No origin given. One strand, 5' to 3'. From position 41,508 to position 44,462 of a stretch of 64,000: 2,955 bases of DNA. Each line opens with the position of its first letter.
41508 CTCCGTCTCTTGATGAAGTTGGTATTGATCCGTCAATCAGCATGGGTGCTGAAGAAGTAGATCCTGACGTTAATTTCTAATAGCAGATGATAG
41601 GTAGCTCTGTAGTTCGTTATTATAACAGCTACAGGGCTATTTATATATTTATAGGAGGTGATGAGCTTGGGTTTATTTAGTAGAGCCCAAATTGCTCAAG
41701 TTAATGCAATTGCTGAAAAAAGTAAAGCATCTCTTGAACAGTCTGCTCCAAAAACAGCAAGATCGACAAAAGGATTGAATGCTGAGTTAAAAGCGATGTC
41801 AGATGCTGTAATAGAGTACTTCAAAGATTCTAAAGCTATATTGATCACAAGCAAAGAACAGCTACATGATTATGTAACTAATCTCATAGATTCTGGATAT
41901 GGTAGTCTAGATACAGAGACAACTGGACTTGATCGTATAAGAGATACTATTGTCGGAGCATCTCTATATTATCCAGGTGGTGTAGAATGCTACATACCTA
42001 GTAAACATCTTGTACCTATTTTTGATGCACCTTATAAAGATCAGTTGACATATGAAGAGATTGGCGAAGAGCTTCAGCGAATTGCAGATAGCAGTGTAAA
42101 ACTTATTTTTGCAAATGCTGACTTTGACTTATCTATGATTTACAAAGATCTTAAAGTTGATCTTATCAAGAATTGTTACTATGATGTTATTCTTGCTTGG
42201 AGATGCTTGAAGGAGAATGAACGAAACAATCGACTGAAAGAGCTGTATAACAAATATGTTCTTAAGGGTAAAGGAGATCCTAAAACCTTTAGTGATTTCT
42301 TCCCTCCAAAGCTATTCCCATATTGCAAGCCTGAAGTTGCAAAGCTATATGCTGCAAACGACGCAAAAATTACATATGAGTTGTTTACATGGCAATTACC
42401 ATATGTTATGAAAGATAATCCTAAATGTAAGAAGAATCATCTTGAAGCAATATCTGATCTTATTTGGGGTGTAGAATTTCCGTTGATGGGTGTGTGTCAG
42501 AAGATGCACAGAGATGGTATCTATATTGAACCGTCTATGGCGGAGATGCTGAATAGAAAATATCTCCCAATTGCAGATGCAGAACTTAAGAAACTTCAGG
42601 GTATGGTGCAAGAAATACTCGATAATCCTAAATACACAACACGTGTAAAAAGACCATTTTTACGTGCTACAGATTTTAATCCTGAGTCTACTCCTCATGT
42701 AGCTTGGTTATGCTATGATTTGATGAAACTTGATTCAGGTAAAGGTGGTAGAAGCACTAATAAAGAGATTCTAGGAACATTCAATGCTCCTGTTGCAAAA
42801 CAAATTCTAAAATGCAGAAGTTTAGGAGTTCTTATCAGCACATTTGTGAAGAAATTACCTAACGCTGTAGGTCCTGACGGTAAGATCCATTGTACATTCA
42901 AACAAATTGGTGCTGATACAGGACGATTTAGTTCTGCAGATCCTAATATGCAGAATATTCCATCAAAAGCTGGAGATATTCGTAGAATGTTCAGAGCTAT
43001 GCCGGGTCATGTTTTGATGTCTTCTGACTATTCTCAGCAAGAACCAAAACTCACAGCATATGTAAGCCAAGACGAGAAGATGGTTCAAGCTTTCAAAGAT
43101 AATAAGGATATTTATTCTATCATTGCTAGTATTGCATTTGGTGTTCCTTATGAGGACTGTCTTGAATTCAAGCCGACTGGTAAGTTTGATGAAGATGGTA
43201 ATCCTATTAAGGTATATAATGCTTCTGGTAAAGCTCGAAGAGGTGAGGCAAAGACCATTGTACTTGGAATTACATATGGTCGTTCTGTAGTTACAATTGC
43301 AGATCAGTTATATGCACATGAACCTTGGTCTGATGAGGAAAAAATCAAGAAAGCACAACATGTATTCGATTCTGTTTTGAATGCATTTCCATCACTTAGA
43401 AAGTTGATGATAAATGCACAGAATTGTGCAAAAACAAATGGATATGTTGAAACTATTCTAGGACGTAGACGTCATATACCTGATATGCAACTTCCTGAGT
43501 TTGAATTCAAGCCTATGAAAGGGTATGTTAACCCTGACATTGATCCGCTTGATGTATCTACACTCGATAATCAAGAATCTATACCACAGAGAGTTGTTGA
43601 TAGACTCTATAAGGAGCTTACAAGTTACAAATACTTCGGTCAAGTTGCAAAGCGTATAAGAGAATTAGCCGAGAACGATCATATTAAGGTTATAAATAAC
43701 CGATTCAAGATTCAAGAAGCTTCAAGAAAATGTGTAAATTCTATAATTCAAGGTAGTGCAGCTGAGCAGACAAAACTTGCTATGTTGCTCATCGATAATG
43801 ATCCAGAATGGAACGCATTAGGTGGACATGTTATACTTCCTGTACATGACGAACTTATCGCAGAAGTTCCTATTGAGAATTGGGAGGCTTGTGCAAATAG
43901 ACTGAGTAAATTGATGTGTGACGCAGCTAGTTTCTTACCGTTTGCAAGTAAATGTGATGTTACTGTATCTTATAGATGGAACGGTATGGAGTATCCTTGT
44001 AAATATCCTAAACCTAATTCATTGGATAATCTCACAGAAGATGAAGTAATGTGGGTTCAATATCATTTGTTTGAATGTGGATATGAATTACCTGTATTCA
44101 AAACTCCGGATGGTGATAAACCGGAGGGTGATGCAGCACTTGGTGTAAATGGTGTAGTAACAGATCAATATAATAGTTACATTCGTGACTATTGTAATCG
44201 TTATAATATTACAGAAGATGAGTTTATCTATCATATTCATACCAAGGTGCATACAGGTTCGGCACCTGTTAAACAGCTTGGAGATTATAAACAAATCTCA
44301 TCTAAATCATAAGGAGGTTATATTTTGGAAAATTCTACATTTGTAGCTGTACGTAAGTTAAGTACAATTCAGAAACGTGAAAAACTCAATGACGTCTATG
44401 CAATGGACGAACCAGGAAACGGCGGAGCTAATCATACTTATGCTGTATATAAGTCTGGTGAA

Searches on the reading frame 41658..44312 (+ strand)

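Call 70: search_protein_families(library=phrogs, proteins=[window:41658-44312:+], max_evalue=0.001)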
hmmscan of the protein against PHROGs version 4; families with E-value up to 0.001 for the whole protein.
window:41658-44312:+ (884 aa): 9 families
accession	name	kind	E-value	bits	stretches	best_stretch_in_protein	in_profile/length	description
phrog_17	-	DNA, RNA and nucleotide metabolism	4.2e-112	377.2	1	52-785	650-1242/1445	DNA polymerase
phrog_12241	-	DNA, RNA and nucleotide metabolism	6.8e-52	178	1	61-447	102-501/502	DNA polymerase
phrog_2573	-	DNA, RNA and nucleotide metabolism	1.2e-23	84.8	1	440-756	4-248/336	DNA polymerase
phrog_10285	-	DNA, RNA and nucleotide metabolism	8.3e-23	81.9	1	429-756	30-299/321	DNA polymerase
phrog_5995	-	DNA, RNA and nucleotide metabolism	9.1e-22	78.8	1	560-777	18-178/236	DNA polymerase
phrog_15971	-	DNA, RNA and nucleotide metabolism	6.5e-16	59.4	1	288-467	4-180/376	DNA polymerase I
phrog_23226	-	DNA, RNA and nucleotide metabolism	7.3e-10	38.9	1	409-552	293-442/611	DNA polymerase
phrog_9556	-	DNA, RNA and nucleotide metabolism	8.5e-05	22.7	1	398-434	403-439/441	DNA polymerase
phrog_7766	-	DNA, RNA and nucleotide metabolism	0.00017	22.1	1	690-758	105-166/186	DNA polymerase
